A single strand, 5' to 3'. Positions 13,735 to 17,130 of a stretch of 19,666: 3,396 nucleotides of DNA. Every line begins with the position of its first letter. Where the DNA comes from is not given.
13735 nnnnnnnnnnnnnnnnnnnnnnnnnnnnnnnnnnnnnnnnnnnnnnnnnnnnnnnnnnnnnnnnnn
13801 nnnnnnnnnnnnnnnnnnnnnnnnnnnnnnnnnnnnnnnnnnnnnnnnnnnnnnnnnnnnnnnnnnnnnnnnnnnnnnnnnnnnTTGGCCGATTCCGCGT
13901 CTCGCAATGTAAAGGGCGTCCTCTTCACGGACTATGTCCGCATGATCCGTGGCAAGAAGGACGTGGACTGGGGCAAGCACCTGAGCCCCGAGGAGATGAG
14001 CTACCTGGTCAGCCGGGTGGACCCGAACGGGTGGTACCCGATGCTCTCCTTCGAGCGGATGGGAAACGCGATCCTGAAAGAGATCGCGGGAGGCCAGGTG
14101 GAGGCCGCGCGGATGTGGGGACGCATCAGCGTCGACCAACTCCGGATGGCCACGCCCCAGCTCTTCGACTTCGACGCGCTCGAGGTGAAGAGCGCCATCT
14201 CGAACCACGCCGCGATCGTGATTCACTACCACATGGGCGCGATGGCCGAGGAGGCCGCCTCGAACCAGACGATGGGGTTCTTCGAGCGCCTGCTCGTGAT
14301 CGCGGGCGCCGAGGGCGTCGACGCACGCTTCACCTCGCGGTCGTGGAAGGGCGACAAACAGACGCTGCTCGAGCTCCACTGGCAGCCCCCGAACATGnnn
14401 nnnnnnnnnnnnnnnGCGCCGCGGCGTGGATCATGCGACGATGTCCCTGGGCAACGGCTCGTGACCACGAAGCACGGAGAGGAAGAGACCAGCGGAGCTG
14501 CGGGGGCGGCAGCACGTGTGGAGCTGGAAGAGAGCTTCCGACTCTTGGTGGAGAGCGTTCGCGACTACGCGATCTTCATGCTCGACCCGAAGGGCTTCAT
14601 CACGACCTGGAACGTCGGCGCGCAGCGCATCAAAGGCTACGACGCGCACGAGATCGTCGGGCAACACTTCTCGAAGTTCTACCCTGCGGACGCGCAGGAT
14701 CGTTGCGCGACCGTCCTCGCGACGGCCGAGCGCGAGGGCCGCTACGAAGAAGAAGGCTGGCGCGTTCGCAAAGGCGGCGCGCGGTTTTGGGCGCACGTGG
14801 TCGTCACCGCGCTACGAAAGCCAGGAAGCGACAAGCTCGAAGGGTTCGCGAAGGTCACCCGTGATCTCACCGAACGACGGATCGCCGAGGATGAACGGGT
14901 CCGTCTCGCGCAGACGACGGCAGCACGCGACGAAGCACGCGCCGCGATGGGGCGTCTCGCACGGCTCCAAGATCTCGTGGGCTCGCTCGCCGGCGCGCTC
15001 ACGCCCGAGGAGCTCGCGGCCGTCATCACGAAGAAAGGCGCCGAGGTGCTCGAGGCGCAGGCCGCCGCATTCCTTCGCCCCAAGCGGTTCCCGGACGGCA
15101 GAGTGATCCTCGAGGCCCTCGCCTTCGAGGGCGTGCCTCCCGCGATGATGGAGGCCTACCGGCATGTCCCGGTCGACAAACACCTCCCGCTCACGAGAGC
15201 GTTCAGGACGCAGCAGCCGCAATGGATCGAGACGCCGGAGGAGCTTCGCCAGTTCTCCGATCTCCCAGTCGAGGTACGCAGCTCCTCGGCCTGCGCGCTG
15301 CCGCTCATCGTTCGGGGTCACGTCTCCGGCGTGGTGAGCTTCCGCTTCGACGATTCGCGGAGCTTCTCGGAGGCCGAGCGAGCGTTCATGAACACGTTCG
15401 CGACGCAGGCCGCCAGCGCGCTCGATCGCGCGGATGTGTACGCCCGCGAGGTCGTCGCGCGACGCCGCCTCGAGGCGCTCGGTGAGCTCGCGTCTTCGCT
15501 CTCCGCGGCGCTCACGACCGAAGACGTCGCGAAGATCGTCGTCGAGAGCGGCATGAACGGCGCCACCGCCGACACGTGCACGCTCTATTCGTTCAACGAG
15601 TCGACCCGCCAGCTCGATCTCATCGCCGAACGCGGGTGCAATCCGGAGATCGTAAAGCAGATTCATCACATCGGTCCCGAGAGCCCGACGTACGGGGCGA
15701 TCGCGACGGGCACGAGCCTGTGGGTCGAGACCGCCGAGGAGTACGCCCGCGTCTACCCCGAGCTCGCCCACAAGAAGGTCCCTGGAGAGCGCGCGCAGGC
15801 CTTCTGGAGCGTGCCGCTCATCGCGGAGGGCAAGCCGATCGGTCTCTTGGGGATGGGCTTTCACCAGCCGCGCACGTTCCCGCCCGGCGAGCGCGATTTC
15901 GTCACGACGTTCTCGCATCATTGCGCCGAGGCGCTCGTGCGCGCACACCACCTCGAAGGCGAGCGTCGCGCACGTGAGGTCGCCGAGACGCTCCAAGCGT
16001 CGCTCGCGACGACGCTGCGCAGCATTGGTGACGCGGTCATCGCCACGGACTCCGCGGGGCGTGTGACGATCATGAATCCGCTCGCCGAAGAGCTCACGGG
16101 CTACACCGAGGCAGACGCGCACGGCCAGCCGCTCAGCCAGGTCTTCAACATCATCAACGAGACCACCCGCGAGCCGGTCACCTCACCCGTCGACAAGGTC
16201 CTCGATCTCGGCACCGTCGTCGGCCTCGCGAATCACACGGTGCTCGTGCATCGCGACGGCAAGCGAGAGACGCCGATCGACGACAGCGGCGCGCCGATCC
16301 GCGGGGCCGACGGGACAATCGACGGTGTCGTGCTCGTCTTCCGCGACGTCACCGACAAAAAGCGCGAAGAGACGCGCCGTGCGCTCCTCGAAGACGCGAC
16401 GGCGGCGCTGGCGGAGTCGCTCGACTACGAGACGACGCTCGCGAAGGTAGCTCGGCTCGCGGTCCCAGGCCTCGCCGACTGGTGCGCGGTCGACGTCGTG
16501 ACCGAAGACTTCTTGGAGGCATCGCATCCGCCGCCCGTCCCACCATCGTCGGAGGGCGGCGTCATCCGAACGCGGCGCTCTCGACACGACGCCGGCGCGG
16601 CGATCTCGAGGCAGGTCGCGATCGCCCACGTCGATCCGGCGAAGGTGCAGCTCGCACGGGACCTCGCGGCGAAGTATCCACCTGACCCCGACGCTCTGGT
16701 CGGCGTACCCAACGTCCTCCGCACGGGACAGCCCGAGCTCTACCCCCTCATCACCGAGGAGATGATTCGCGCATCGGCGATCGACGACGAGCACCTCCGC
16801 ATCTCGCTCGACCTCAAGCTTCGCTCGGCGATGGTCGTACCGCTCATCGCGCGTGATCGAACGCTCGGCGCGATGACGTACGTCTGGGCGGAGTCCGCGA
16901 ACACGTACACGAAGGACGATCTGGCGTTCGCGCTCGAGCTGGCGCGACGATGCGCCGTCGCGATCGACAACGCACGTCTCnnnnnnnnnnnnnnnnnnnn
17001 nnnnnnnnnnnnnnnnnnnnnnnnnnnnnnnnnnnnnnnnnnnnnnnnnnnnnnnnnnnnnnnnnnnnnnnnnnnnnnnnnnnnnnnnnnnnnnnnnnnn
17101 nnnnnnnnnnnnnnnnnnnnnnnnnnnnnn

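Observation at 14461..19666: Soluble multi-PAS/GAF hybrid histidine kinase adjacent to, and possibly translationally coupled with, a membrane-anchored Hanks-type pseudokinase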

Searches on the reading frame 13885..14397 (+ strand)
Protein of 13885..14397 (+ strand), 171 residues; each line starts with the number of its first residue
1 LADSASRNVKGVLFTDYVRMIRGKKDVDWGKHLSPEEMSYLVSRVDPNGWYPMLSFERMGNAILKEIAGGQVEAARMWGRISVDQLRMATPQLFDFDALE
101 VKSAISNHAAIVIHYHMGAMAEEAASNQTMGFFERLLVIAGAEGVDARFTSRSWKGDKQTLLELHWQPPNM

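Call 10: search_protein_families(library=pfam, proteins=[window:13885-14397:+], max_evalue=0.001)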
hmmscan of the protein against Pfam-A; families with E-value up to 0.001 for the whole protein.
window:13885-14397:+ (171 aa): 0 families

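Call 49: search_protein_families(library=pfam, proteins=[window:13885-14397:+], max_evalue=1)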
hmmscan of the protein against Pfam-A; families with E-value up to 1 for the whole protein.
window:13885-14397:+ (171 aa): 0 families

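Call 50: search_protein_families(library=ncbifam, proteins=[window:13885-14397:+], max_evalue=1)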
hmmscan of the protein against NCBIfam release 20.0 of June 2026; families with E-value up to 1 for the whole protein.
window:13885-14397:+ (171 aa): 0 families

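Call 55: find_homologous_proteins(query=window:13885-14397:+, max_evalue=0.001)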
Query window:13885-14397:+ (171 aa): 1673 proteins with E <= 0.001 among 1748 candidates; the best 120 are listed.
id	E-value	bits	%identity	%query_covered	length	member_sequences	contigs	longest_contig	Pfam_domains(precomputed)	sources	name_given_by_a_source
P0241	2.7e-97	341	100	89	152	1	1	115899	-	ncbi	-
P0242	6.4e-89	314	85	89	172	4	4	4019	-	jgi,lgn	-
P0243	5.0e-75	269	66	96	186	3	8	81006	-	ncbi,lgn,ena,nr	ncbi:MAG: hypothetical protein KF850_11995 [Labilithrix sp.]|nr:hypothetical protein [Labilithrix sp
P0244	4.8e-74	265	66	96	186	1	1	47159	-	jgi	jgi:hypothetical protein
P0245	1.7e-73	264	66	96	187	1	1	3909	-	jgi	-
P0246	4.3e-73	262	64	96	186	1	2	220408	-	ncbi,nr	ncbi:MAG: hypothetical protein KF764_01100 [Labilithrix sp.]|nr:hypothetical protein [Labilithrix sp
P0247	6.2e-73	262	64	96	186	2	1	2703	-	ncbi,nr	ncbi:MAG: hypothetical protein K0S65_5935 [Labilithrix sp.]|nr:hypothetical protein [Labilithrix sp.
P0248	1.9e-72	260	64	95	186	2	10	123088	-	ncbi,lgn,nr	ncbi:MAG: hypothetical protein KIS78_19115 [Labilithrix sp.]|nr:hypothetical protein [Labilithrix sp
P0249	2.1e-72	260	66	96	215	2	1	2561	-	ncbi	-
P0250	2.3e-72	260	65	96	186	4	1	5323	-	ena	-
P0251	2.7e-72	260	65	95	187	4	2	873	-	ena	-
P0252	2.9e-72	260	67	94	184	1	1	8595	-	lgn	-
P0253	6.2e-72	259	64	95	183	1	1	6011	-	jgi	jgi:hypothetical protein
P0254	1.8e-71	257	67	94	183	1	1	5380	-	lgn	-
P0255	4.0e-70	253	63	97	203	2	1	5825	-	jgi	jgi:hypothetical protein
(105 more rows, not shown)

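Call 63: predict_structure(alignment_id=A4)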
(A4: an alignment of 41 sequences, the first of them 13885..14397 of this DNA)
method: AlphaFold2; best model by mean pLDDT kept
length: 171 residues; sequences in the alignment: 41
mean_pLDDT: 84.1   pTM: 0.68
mean pLDDT of the five models: 84.1, 82.3, 82.3, 81.8, 79.3
residues with pLDDT >= 90: 74; 70-90: 79; 50-70: 8; < 50: 10
segments of 3 or more residues with pLDDT < 50: 1-4, 90-95
pLDDT, mean of each block of 10 residues (from residue 1): 62 85 93 96 91 88 82 79 68 56 93 85 85 90 95 92 92 59
secondary structure, 60 per line:
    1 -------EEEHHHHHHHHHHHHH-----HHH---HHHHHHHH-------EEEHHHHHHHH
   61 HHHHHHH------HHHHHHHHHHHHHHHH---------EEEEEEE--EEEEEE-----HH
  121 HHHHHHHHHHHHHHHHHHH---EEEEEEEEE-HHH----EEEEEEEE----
elements in order: E8-10 H11-23 H35-42 E50-52 H53-67 H74-89 E99-105 E108-113 H119-139 E143-151 E160-167

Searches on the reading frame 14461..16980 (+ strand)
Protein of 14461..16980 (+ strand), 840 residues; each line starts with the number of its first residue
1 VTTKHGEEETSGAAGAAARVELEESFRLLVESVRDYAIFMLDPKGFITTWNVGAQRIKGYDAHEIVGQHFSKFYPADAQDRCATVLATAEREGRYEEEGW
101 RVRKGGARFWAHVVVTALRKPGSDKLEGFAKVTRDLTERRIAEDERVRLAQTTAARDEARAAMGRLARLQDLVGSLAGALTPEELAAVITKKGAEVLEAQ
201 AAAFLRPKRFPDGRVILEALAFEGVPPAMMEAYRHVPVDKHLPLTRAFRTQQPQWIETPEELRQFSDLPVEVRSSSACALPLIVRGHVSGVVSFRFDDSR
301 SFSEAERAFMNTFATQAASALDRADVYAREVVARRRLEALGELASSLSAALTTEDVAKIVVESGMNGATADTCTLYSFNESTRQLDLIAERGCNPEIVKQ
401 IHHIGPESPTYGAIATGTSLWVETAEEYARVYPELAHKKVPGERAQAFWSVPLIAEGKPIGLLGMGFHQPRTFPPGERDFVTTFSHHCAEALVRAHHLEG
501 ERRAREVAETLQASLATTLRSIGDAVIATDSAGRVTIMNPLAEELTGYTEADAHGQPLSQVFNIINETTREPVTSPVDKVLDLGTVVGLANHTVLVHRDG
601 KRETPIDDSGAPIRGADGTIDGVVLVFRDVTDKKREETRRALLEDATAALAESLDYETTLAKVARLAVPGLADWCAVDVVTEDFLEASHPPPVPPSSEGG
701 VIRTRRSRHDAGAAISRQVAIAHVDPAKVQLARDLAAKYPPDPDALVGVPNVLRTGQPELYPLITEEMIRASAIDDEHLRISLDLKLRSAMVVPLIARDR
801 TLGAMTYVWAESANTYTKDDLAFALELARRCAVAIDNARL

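Call 45: find_homologous_proteins(query=window:14461-16980:+, max_evalue=1e-20)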
Query window:14461-16980:+ (840 aa): 7842 proteins with E <= 1e-20 among 8000 candidates; the best 120 are listed.
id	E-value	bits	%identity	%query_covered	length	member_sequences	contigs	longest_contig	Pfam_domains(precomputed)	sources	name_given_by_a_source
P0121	0.0e+0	1859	100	100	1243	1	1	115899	PF08447.19,PF13426.14,PF13188.14,PF13185.13,PF01590.33,PF08448.17,PF02518.32,PF13492.13,PF00512.32,PF00989.32,PF00072.31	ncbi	-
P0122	0.0e+0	1034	59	98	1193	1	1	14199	PF08447.19,PF13426.14,PF13188.14,PF13185.13,PF01590.33,PF08448.17,PF02518.32,PF13492.13,PF00512.32,PF00989.32,PF00072.31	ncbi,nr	ncbi:MAG: GAF domain-containing protein [Labilithrix sp.]|nr:GAF domain-containing protein [Labilith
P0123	0.0e+0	1029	56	98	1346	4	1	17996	PF08447.19,PF13426.14,PF13188.14,PF13185.13,PF01590.33,PF08448.17,PF02518.32,PF13492.13,PF00512.32,PF00989.32,PF00072.31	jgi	jgi:PAS domain S-box-containing protein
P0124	0.0e+0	1019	55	97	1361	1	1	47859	PF08447.19,PF13426.14,PF13188.14,PF13185.13,PF01590.33,PF08448.17,PF02518.32,PF13492.13,PF00512.32,PF00989.32,PF00072.31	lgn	-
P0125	0.0e+0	1016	59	98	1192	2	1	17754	PF08447.19,PF13426.14,PF13188.14,PF13185.13,PF01590.33,PF08448.17,PF02518.32,PF13492.13,PF00512.32,PF00989.32,PF00072.31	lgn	-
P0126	2.1e-291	987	59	98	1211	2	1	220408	PF08447.19,PF13426.14,PF13188.14,PF13185.13,PF01590.33,PF08448.17,PF02518.32,PF13492.13,PF00512.32,PF00989.32,PF00072.31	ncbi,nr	ncbi:MAG: GAF domain-containing protein [Labilithrix sp.]|nr:GAF domain-containing protein [Labilith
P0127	3.4e-291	986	59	98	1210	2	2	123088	PF08447.19,PF13426.14,PF13188.14,PF13185.13,PF01590.33,PF08448.17,PF02518.32,PF13492.13,PF00512.32,PF00989.32,PF00072.31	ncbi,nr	ncbi:MAG: PAS domain S-box protein [Labilithrix sp.]|nr:PAS domain S-box protein [Labilithrix sp.] M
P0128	6.4e-290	982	59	98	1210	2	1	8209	PF08447.19,PF13426.14,PF13188.14,PF13185.13,PF01590.33,PF08448.17,PF02518.32,PF13492.13,PF00512.32,PF00989.32,PF00072.31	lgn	-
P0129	2.8e-285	967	58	98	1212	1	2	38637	PF08447.19,PF13426.14,PF13188.14,PF13185.13,PF01590.33,PF08448.17,PF02518.32,PF13492.13,PF00512.32,PF00989.32,PF00072.31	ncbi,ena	-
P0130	4.4e-285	966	57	98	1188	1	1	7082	PF08447.19,PF13426.14,PF13188.14,PF13185.13,PF01590.33,PF08448.17,PF02518.32,PF13492.13,PF00512.32,PF00989.32,PF00072.31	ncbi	-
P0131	7.6e-285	965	58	98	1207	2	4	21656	PF08447.19,PF13426.14,PF13188.14,PF13185.13,PF01590.33,PF08448.17,PF02518.32,PF13492.13,PF00512.32,PF00989.32,PF00072.31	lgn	-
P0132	3.5e-284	963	59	98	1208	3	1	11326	PF08447.19,PF13426.14,PF13188.14,PF13185.13,PF01590.33,PF08448.17,PF02518.32,PF13492.13,PF00512.32,PF00989.32,PF00072.31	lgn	-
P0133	3.1e-281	953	57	98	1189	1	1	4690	PF08447.19,PF13426.14,PF13185.13,PF01590.33,PF08448.17,PF02518.32,PF13492.13,PF00512.32,PF00989.32,PF00072.31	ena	-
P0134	3.0e-273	927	57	97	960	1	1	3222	PF08447.19,PF13426.14,PF13188.14,PF13185.13,PF01590.33,PF08448.17,PF02518.32,PF13492.13,PF00512.32,PF00989.32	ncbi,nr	ncbi:MAG TPA: GAF domain-containing protein, partial [Polyangiaceae bacterium]|nr:GAF domain-contain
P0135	4.1e-273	927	55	98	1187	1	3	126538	PF08447.19,PF13426.14,PF13188.14,PF13185.13,PF01590.33,PF08448.17,PF02518.32,PF13492.13,PF00512.32,PF00989.32,PF00072.31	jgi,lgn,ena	-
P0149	2.5e-254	864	52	100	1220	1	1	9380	PF13426.14,PF13188.14,PF13185.13,PF13492.13,PF00512.32,PF00072.31,PF08447.19,PF12860.14,PF01590.33,PF08448.17,PF02518.32,PF00989.32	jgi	jgi:PAS domain S-box-containing protein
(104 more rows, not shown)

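Call 46: find_encoding_contigs(protein=P0121, flank=10000, max_places=2)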
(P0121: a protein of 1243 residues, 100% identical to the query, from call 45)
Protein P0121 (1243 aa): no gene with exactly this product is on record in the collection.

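Call 47: find_encoding_contigs(protein=P0126, flank=6000, max_places=2)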
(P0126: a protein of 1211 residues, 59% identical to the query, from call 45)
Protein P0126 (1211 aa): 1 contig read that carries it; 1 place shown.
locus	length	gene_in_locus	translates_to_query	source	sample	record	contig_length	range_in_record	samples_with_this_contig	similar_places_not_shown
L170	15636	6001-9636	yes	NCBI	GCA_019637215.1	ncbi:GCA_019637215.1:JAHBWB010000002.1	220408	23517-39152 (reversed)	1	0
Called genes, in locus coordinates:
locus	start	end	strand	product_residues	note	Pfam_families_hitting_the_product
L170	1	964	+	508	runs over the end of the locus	-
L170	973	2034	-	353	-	PF00149:Metallophos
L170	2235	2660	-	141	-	PF01741:MscL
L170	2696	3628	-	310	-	PF04338:DUF481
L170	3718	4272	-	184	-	-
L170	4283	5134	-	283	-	PF05875:Ceramidase (weak)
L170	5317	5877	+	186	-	-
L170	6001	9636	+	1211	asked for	PF00989:PAS, PF08448:PAS_4, PF13426:PAS_9, PF13185:GAF_2, PF13492:GAF_3, PF01590:GAF, PF13185:GAF_2, PF00989:PAS, +12 more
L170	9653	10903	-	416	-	PF00083:Sugar_tr, PF07690:MFS_1, PF00083:Sugar_tr, PF07690:MFS_1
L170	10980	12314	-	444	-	-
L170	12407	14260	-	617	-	PF09699:Paired_CXXCH_1 (faint), PF14522:Cytochrome_C7 (faint), PF13435:Cytochrome_C554 (faint)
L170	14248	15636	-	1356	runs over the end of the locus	PF00069:Pkinase, PF03109:ABC1 (faint), PF07714:PK_Tyr_Ser-Thr, PF13191:AAA_16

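Call 48: find_encoding_contigs(protein=P0127, flank=6000, max_places=2)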
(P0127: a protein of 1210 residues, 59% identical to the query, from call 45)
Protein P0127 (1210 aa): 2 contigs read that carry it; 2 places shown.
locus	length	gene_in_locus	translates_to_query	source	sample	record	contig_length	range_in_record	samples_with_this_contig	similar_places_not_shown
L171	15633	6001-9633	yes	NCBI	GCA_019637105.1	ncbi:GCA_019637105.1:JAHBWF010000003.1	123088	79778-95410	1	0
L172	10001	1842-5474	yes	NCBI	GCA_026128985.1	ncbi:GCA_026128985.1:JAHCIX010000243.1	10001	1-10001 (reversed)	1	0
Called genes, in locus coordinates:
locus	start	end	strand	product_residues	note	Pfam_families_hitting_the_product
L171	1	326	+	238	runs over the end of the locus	PF00440:TetR_N, PF17918:TetR_C_15, PF17928:TetR_C_22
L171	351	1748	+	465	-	-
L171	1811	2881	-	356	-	PF00149:Metallophos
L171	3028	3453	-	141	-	PF01741:MscL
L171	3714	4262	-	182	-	-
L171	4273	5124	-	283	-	PF05875:Ceramidase (weak)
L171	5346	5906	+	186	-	-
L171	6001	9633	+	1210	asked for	PF00989:PAS, PF08448:PAS_4, PF13426:PAS_9, PF13185:GAF_2, PF13492:GAF_3, PF01590:GAF, PF13185:GAF_2, PF00989:PAS, +10 more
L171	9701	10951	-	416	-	PF00083:Sugar_tr, PF07690:MFS_1, PF00083:Sugar_tr, PF07690:MFS_1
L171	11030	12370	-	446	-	-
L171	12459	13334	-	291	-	PF09699:Paired_CXXCH_1 (faint), PF14522:Cytochrome_C7 (faint)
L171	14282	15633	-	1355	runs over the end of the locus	PF00069:Pkinase, PF03109:ABC1 (faint), PF07714:PK_Tyr_Ser-Thr, PF13191:AAA_16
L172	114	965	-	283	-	PF05875:Ceramidase (weak)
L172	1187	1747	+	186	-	-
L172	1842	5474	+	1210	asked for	PF00989:PAS, PF08448:PAS_4, PF13426:PAS_9, PF13185:GAF_2, PF13492:GAF_3, PF01590:GAF, PF13185:GAF_2, PF00989:PAS, +10 more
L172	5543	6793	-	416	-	PF00083:Sugar_tr, PF07690:MFS_1, PF00083:Sugar_tr, PF07690:MFS_1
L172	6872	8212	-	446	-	-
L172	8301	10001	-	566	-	PF02335:Cytochrom_C552 (faint), PF09699:Paired_CXXCH_1 (faint), PF14522:Cytochrome_C7 (faint), PF14537:Cytochrom_c3_2 (faint), PF13435:Cytochrome_C554 (faint)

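Call 49: search_protein_families(library=pfam, proteins=[L170:5317-5874:+, L171:5346-5903:+], max_evalue=1)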
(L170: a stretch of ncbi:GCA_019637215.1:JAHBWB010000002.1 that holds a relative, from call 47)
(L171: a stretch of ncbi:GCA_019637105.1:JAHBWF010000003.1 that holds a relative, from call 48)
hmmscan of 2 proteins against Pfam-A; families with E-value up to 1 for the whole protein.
L170:5317-5874:+ (186 aa): 0 families

L171:5346-5903:+ (186 aa): 0 families

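Call 50: search_protein_families(library=ncbifam, proteins=[L170:5317-5874:+, L171:5346-5903:+], max_evalue=1)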
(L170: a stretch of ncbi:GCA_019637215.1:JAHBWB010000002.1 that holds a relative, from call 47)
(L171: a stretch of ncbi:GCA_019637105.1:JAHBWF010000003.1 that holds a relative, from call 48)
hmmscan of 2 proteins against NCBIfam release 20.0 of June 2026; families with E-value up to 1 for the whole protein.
L170:5317-5874:+ (186 aa): 0 families

L171:5346-5903:+ (186 aa): 1 family
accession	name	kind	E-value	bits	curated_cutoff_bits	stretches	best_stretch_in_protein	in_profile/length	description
NF009349.0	PRK12708.1-1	equivalog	0.066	13.8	141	1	62-113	26-74/97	peptidoglycan hydrolase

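Call 85: find_encoding_contigs(protein=P0149, flank=10000, max_places=2)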
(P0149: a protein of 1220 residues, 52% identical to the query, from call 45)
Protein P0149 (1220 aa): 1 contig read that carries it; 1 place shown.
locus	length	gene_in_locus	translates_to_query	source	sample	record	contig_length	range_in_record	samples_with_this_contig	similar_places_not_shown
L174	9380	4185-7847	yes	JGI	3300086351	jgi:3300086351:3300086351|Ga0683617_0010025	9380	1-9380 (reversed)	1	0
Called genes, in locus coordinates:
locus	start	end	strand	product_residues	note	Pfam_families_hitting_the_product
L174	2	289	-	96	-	?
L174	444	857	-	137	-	PF01741:MscL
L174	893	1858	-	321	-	PF04338:DUF481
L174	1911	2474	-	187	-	-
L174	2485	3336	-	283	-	PF05875:Ceramidase (faint)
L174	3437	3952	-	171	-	-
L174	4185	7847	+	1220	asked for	PF00989:PAS, PF08448:PAS_4, PF13426:PAS_9, PF13185:GAF_2, PF01590:GAF, PF13185:GAF_2, PF00989:PAS, PF08448:PAS_4, +12 more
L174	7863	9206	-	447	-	-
